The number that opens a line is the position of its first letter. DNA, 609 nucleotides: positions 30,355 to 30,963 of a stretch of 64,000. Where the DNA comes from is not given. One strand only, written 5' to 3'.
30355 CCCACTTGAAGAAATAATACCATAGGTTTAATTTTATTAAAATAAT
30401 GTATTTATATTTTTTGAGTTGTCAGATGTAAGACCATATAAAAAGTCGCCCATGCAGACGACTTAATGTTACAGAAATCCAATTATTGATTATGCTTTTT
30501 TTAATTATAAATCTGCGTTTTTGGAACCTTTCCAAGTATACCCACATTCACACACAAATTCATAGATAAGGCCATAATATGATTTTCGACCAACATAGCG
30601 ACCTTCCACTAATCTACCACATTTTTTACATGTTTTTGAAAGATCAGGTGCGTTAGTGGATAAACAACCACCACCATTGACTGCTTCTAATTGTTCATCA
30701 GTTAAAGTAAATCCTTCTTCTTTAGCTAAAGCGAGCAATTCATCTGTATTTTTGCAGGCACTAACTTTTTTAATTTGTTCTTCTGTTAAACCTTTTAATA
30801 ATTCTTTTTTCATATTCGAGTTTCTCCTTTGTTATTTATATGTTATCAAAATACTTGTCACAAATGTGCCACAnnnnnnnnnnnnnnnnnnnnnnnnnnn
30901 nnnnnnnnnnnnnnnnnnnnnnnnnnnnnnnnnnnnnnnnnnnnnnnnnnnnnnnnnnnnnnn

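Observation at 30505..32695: Two repeated units of enzyme + conserved box + Nif11-leader/zinc-ribbon small protein: HEPN-CBS and AbiEii-like NTase module of unknown function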

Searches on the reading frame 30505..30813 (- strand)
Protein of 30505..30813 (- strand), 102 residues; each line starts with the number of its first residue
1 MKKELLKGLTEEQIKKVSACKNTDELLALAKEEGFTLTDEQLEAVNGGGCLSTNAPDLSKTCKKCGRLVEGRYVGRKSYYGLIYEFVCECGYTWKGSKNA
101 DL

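Call 3: search_protein_families(library=pfam, proteins=[window:30505-30813:-], max_evalue=1)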
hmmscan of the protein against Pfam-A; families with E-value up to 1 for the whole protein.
window:30505-30813:- (102 aa): 5 families
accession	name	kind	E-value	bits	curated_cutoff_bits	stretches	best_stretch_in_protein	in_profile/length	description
PF07862.16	Nif11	-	8.6e-05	23.2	23.8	1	15-40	21-46/48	Nif11 domain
PF07282.18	Cas12f1-like_TNB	-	0.0057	17.2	26.3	1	59-95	28-51/60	Cas12f1-like, TNB domain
PF20023.5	WSLR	-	0.053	14.3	27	1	3-24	10-34/39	Wolframin Sel1-like repeat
PF06810.17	Phage_scaffold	-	0.1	13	35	1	1-30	1-27/170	Phage capsid assembly scaffolding protein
PF24113.1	DUF7387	-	0.12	13.2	27.9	1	7-45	31-69/85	Family of unknown function (DUF7387)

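Call 4: search_protein_families(library=ncbifam, proteins=[window:30505-30813:-], max_evalue=1)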
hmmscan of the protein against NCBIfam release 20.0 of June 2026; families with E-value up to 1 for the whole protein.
window:30505-30813:- (102 aa): 11 families
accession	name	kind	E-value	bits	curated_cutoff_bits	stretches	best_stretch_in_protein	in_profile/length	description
TIGR03798.1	leader_Nif11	subfamily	2.1e-05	24.7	32.3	1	15-44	21-50/68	Nif11-like leader peptide family RiPP precursor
NF045604.1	cas_Cas12e_CasX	equivalog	0.018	13.3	200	1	21-67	715-760/886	type V CRISPR RNA-guided endonuclease Cas12e/CasX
NF038399.1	NH_RiPP_Os17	domain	0.024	14.7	40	1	29-46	27-44/63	Os1348 family NHLP clan protein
NF038034.1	lactGbeta_entB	subfamily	0.026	14.7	37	1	37-50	1-14/38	lactococcin G-beta/enterocin 1071B family bacteriocin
TIGR03949.1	bact_IIb_cerein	subfamily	0.026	14.3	21.5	1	36-49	3-16/45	class IIb bacteriocin, lactobin A/cerein 7B family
TIGR03793.1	leader_NHLP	domain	0.068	13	50.9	1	27-48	56-77/77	NHLP leader peptide family RiPP precursor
NF033456.1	RiPP_CCRG-2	domain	0.093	12.7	24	1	38-49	7-18/18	CCRG-2 family RiPP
NF038167.1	cyan_ocin_like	subfamily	0.14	12.4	32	1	36-54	10-28/72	CTB family bacteriocin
NF038153.1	lant_leader_L1a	domain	0.17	12.1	22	1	36-48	20-32/32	class I lanthipeptide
TIGR01847.1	bacteriocin_sig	domain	0.19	12.5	15.7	1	36-48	3-15/15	bacteriocin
NF052464.1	L2IsogltmlsynMurTStaph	equivalog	0.23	10.2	800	1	59-95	199-231/435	lipid II isoglutaminyl synthase subunit MurT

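Call 10: find_homologous_proteins(query=window:30505-30813:-, max_evalue=0.001)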
Query window:30505-30813:- (102 aa): 492 proteins with E <= 0.001 among 501 candidates; the best 120 are listed.
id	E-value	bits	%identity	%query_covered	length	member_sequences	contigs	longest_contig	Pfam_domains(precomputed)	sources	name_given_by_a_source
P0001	1.9e-58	213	94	100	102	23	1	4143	-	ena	-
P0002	8.1e-51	188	89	100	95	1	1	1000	-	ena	-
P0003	1.0e-49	185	80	100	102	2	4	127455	-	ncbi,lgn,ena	-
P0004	1.7e-49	184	80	100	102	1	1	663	-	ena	-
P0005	4.3e-49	183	80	100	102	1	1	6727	-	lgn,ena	-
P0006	3.3e-48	180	77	100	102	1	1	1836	-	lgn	-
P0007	4.6e-34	134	66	95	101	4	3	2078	-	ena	-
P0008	1.2e-33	133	69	96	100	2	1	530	PF22747.3,PF12773.14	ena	-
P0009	2.2e-32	129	67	95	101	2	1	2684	PF12773.14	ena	-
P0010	5.4e-31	125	63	96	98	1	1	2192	PF22747.3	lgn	-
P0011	1.8e-21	94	53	92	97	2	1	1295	-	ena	-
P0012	4.8e-21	93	58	93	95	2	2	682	PF13717.12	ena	-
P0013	6.4e-21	92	52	97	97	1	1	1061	PF08271.18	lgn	-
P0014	7.8e-21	92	58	93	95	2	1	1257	PF13717.12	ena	-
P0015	8.6e-21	92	60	92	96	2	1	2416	-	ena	-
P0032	3.3e-19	87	51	94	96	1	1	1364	-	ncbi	-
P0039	1.2e-18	85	58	92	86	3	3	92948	-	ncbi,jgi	jgi:transposase-like protein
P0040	1.2e-18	85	63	81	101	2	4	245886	-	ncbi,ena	-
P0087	2.8e-17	81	52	92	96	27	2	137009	-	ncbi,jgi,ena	-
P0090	3.0e-17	80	70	65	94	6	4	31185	-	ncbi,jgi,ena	-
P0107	5.8e-17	79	50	92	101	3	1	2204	PF08271.18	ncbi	-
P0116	8.9e-17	79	47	96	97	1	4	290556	-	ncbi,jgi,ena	-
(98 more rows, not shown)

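Call 12: find_encoding_contigs(protein=P0003, flank=6000, max_places=4)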
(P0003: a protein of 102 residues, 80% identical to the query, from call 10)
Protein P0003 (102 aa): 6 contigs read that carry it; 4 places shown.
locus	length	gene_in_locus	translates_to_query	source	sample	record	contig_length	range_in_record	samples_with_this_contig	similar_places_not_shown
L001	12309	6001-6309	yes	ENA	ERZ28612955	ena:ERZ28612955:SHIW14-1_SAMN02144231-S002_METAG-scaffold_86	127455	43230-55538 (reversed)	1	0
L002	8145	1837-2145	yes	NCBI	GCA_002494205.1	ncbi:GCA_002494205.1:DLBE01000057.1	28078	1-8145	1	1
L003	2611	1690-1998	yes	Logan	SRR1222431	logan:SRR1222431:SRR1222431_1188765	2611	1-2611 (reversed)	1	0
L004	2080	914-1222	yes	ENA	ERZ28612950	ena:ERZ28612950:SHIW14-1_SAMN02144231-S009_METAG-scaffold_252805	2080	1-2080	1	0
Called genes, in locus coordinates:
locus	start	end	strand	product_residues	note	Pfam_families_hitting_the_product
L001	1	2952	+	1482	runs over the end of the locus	-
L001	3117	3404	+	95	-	PF01250:Ribosomal_S6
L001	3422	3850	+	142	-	PF00436:SSB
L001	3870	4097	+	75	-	PF01084:Ribosomal_S18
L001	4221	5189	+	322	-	PF02661:Fic, PF08280:HTH_Mga (weak), PF08220:HTH_DeoR (weak), PF08279:HTH_11, PF13412:HTH_24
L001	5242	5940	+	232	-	-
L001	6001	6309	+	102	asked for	-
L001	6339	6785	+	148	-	-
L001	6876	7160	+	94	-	-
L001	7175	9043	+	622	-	PF05547:Peptidase_M6 (faint)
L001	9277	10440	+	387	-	-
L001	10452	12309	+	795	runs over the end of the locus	PF09479:Flg_new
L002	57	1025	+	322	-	PF02661:Fic, PF08280:HTH_Mga (weak), PF08220:HTH_DeoR (weak), PF08279:HTH_11, PF13412:HTH_24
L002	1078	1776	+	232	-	-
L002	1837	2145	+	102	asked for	-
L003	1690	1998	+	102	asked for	-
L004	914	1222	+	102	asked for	-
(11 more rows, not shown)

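Call 13: find_encoding_contigs(protein=P0116, flank=6000, max_places=4)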
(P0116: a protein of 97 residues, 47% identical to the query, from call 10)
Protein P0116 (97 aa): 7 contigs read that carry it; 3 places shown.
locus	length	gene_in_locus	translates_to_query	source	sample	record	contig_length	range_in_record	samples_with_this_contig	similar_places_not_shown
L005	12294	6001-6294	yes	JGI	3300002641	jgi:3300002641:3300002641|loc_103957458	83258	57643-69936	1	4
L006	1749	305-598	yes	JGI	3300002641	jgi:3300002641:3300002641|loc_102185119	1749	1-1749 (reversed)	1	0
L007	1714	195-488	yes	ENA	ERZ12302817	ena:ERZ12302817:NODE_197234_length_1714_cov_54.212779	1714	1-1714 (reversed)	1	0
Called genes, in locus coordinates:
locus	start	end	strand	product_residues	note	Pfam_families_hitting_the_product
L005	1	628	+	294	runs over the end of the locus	PF02195:ParB_N, PF17762:HTH_ParB, PF23552:ParB_C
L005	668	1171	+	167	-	PF14584:DUF4446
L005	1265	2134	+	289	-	PF12997:DUF3881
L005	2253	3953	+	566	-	-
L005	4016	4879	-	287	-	-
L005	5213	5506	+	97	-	-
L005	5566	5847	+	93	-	-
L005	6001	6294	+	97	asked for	-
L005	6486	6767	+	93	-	-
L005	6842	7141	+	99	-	-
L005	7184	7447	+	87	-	-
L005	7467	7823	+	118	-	-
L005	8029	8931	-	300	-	PF00589:Phage_integrase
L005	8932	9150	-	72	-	-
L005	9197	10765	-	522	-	-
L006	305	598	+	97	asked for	-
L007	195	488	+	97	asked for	-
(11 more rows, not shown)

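Call 16: find_related_loci(query=A2, collection=genome_contigs, flank=10000)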
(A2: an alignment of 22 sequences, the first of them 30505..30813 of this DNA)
Query A2 (102 aa) in genome_contigs; peptide patterns used: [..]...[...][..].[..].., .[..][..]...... (x = any residue, [..] = any of these).
360 stretches matched a pattern; 281 encode a relative of the query (tblastn E <= 1e-3); the best 80 are kept; 78 distinct loci.
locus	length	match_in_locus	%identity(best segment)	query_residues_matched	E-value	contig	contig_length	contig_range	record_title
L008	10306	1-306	96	1-102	2e-62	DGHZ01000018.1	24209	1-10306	MAG TPA_asm: Bacillales bacterium UBA3835 UBA3835_contig_55528, whole genome shotgun sequence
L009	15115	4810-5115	95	1-102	7e-62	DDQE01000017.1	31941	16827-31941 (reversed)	MAG TPA_asm: Bacillales bacterium UBA2450 UBA2450_contig_2492, whole genome shotgun sequence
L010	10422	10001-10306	95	1-102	7e-62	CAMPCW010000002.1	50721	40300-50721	MAG: uncultured Bacillales bacterium isolate SRR873610_bin.95_metaWRAP_v1.3_MAG genome assembly, contig: NODE_747_length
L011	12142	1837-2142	80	1-102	4e-53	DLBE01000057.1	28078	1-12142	MAG TPA_asm: Bacillales bacterium UBA7029 UBA7029_contig_37392, whole genome shotgun sequence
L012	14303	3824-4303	46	1-102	9e-32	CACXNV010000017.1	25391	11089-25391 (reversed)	MAG: uncultured Erysipelotrichaceae bacterium isolate RUG11432 genome assembly, contig: RUG11432_asm_17, whole genome sh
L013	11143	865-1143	55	1-95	6e-28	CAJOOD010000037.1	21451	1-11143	uncultured Bacilli bacterium isolate Rumen_Coassembly_mag_163 genome assembly, contig: k87_2816706, whole genome shotgun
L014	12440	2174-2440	58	1-94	7e-26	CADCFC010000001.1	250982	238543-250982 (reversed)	MAG: uncultured Erysipelotrichaceae bacterium isolate RUG14596 genome assembly, contig: RUG14596_asm_1, whole genome sho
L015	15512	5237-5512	58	1-95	5e-25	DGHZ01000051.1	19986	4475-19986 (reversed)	MAG TPA_asm: Bacillales bacterium UBA3835 UBA3835_contig_15011, whole genome shotgun sequence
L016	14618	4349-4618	58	1-94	6e-25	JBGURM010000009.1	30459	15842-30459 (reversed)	MAG: Bacilli bacterium isolate ruminal_MAG_116 ruminal_MAG_116_contig_0009, whole genome shotgun sequence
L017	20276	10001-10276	58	1-95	8e-25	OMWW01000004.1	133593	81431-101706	uncultured Erysipelotrichaceae bacterium isolate RUG042 genome assembly, contig: scaffold_22, whole genome shotgun seque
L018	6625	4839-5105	58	1-94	9e-25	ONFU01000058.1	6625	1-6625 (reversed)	uncultured Erysipelotrichaceae bacterium isolate RUG266 genome assembly, contig: scaffold_9938, whole genome shotgun seq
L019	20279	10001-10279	58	1-95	1e-24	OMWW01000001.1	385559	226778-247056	uncultured Erysipelotrichaceae bacterium isolate RUG042 genome assembly, contig: scaffold_1, whole genome shotgun sequen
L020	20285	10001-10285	54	1-94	1e-24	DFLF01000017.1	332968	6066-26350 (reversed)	MAG TPA_asm: Pseudobutyrivibrio sp. UBA3626 UBA3626_contig_8632, whole genome shotgun sequence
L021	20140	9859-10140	52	1-94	1e-24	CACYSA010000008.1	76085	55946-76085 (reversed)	MAG: uncultured Erysipelotrichaceae bacterium isolate RUG12224 genome assembly, contig: RUG12224_asm_8, whole genome sho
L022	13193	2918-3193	57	1-95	1e-24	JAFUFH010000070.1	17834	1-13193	MAG: Bacilli bacterium isolate RGIG4442 Roe_deer_Omasum-4__c114723, whole genome shotgun sequence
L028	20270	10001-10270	57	1-94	2e-24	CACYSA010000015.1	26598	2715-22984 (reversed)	MAG: uncultured Erysipelotrichaceae bacterium isolate RUG12224 genome assembly, contig: RUG12224_asm_15, whole genome sh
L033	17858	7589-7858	56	1-94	8e-24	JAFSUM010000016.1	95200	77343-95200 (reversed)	MAG: Bacilli bacterium isolate RGIG3485 Goat_Rumen.Co__c775253, whole genome shotgun sequence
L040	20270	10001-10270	53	1-99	2e-23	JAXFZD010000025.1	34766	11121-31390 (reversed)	MAG: Bacilli bacterium isolate C4 bin12 ctg000117008, whole genome shotgun sequence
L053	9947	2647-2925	54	1-95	1e-22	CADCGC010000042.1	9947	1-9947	MAG: uncultured Erysipelotrichaceae bacterium isolate RUG14619 genome assembly, contig: RUG14619_asm_42, whole genome sh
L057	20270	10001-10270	55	1-94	2e-22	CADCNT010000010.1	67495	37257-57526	MAG: uncultured Erysipelotrichaceae bacterium isolate RUG14810 genome assembly, contig: RUG14810_asm_10, whole genome sh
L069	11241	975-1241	53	1-95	3e-22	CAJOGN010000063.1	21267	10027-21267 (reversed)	uncultured Lachnospiraceae bacterium isolate Sheep_2_mag_58 genome assembly, contig: scaffold_7220, whole genome shotgun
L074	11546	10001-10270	51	1-94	7e-22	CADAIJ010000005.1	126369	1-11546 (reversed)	MAG: uncultured Erysipelotrichaceae bacterium isolate RUG13318 genome assembly, contig: RUG13318_asm_5, whole genome sho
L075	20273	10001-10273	49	1-94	8e-22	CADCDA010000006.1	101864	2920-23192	MAG: uncultured Erysipelotrichaceae bacterium isolate RUG14536 genome assembly, contig: RUG14536_asm_6, whole genome sho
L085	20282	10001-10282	47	1-94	2e-21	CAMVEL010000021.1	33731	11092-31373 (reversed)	MAG TPA_asm: uncultured Erysipelotrichaceae bacterium isolate SRR8387716_bin.60_metaWRAP_v1.3_MAG genome assembly, conti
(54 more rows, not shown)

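Call 27: search_protein_families(library=padloc, proteins=[window:30505-30813:-, L001:4221-5189:+], max_evalue=1)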
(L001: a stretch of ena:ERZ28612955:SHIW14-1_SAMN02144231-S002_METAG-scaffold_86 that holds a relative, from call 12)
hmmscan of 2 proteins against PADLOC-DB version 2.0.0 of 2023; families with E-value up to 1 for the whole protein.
window:30505-30813:- (102 aa): 0 families

L001:4221-5189:+ (322 aa): 19 families
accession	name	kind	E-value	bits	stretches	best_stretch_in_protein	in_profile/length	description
PDLC05078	PDC-S72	-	5.6e-119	395.6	1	4-305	17-324/377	-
PDLC04838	PDC-S04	-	1.2e-27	95.1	1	63-208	40-180/209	-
PDLC04839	PDC-S04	-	8.5e-16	56.2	1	68-187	40-156/205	-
PDLC03963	SoFic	-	5.3e-09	33.9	2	246-314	276-343/361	-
PDLC04842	PDC-S04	-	3.5e-08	31.4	1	84-186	41-126/202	-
PDLC01850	CARF3--CARF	-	3.3e-05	21.9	1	263-309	144-190/209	-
PDLC01434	CasR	-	0.00011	20.1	1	264-314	128-176/191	"CAS-I,CAS-II,CAS-III,CAS-IV,CAS-V,CAS-VI; associated_signaling"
PDLC04841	PDC-S04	-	0.00022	18.9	1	84-186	139-224/292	-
PDLC01268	CasR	-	0.00063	17.7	1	264-314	124-170/179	"CAS-I,CAS-II,CAS-III,CAS-IV,CAS-V,CAS-VI; associated_signaling"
PDLC01879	CARF3--CARF_TM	-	0.00086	17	1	260-313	152-205/222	-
PDLC04837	PDC-S04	-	0.0013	16.1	1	134-189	127-182/234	-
PDLC01438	Csa3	-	0.0014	16.7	1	263-320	147-200/305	"CAS-I,CAS-II,CAS-III,CAS-IV,CAS-V,CAS-VI; associated_signaling"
PDLC01044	Csa3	-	0.0015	16.4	1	260-308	132-179/194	Type I-A associated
PDLC04836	PDC-S04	-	0.002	15.4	1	155-184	152-181/244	-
PDLC01457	WYL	-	0.0027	15.3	1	264-306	4-46/229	"CAS-I,CAS-II,CAS-III,CAS-IV,CAS-V,CAS-VI; associated_signaling"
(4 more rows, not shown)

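Call 46: search_protein_families(library=pfam, proteins=[L033:8440-9639:+, L033:10048-11442:+, L033:11412-11825:+, L033:11827-13995:+, L033:14009-16192:+, L085:7157-8509:-, L085:4016-5215:+, L040:11763-12569:+, L016:9649-9897:+, L085:11966-14185:-], max_evalue=0.001)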
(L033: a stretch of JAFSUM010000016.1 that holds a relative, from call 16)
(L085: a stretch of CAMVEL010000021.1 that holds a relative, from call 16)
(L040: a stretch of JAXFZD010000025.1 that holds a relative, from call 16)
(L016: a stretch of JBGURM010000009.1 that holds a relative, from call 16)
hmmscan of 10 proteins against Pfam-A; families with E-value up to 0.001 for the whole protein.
L033:8440-9639:+ (399 aa): 0 families

L033:10048-11442:+ (464 aa): 3 families
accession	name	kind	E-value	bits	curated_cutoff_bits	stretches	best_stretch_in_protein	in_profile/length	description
PF04055.27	Radical_SAM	-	7.3e-20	72.2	29.5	1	94-231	3-146/166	Radical SAM superfamily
PF13186.11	SPASM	-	4.6e-08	33.7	21.5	1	337-408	1-67/67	Iron-sulfur cluster-binding domain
PF13353.11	Fer4_12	-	7.8e-07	29.9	22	1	96-173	13-92/137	4Fe-4S single cluster domain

L033:11412-11825:+ (137 aa): 0 families

L033:11827-13995:+ (722 aa): 6 families
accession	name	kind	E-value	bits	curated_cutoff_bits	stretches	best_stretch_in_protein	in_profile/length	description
PF00664.28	ABC_membrane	-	1.2e-32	114.2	28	1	173-439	4-273/274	ABC transporter transmembrane region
PF03412.21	Peptidase_C39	-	1.6e-31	109.3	22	1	16-143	3-131/133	Peptidase C39 family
PF00005.33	ABC_tran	-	4.7e-31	108.6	25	1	505-654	1-137/137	ABC transporter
PF13529.12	Peptidase_C39_2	-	2.8e-06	28.4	24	0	15-80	3-66/143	Peptidase_C39 like family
PF02463.25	SMC_N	-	1e-05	25.5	40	1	518-692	27-209/220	RecF/RecN/SMC N terminal domain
PF12385.14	Peptidase_C70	-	5.9e-05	23.4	19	1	15-130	7-137/141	Papain-like cysteine protease AvrRpt2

L033:14009-16192:+ (727 aa): 3 families
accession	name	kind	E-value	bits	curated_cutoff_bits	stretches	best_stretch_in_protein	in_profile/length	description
PF00005.33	ABC_tran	-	4.9e-33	115.1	25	1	504-653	1-137/137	ABC transporter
PF00664.28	ABC_membrane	-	3.5e-20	73.3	28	1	178-440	2-271/274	ABC transporter transmembrane region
PF02463.25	SMC_N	-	5.6e-08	32.9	40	1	624-691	136-209/220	RecF/RecN/SMC N terminal domain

L085:7157-8509:- (450 aa): 5 families
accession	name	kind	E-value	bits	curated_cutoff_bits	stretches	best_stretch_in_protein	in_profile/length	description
PF02492.25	cobW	-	2.4e-51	174.3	20.7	1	48-249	1-179/180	CobW/HypB/UreG, nucleotide-binding domain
PF07683.19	CobW_C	-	1.6e-17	63.6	22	1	334-449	1-92/94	Cobalamin synthesis protein cobW C-terminal domain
PF01637.24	ATPase_2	-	0.00043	20.6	33.2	0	45-86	18-60/225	ATPase domain predominantly from Archaea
PF13191.12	AAA_16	-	0.00055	20.9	32.6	1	48-82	25-59/167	AAA ATPase domain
PF13401.12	AAA_22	-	0.00072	20.3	27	0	49-81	7-33/130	AAA domain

L085:4016-5215:+ (399 aa): 0 families

L040:11763-12569:+ (268 aa): 4 families
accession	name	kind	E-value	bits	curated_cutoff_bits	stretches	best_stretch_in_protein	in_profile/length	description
PF13302.13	Acetyltransf_3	-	1.3e-32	113.8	25.4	1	103-241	1-138/138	Acetyltransferase (GNAT) domain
PF00583.31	Acetyltransf_1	-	3.6e-10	40.6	20.7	1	134-240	17-116/116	Acetyltransferase (GNAT) family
PF04993.18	TfoX_N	-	5.4e-06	26.9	30.1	1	13-56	1-44/91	TfoX N-terminal domain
PF13523.12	Acetyltransf_8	-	0.00089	19.3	27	0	196-243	92-140/145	Acetyltransferase (GNAT) domain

L016:9649-9897:+ (82 aa): 1 family
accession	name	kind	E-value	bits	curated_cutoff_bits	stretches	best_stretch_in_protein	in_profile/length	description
PF02604.26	PhdYeFM_antitox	-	2.4e-08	34.1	29.8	1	4-73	3-72/74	Antitoxin Phd_YefM, type II toxin-antitoxin system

L085:11966-14185:- (739 aa): 1 family
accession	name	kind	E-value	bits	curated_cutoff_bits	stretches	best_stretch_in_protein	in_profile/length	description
PF07523.18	Big_3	-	5.5e-10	39.8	21.2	1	149-205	3-59/68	Bacterial Ig-like domain (group 3)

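Call 49: find_related_loci(query=A2, collection=viral_contigs, flank=6000)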
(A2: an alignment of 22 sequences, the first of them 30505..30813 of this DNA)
Query A2 (102 aa) in viral_contigs; peptide patterns used: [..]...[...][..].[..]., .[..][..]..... (x = any residue, [..] = any of these).
28 stretches matched a pattern, but none encodes a relative of the query by tblastn (E <= 1e-3).
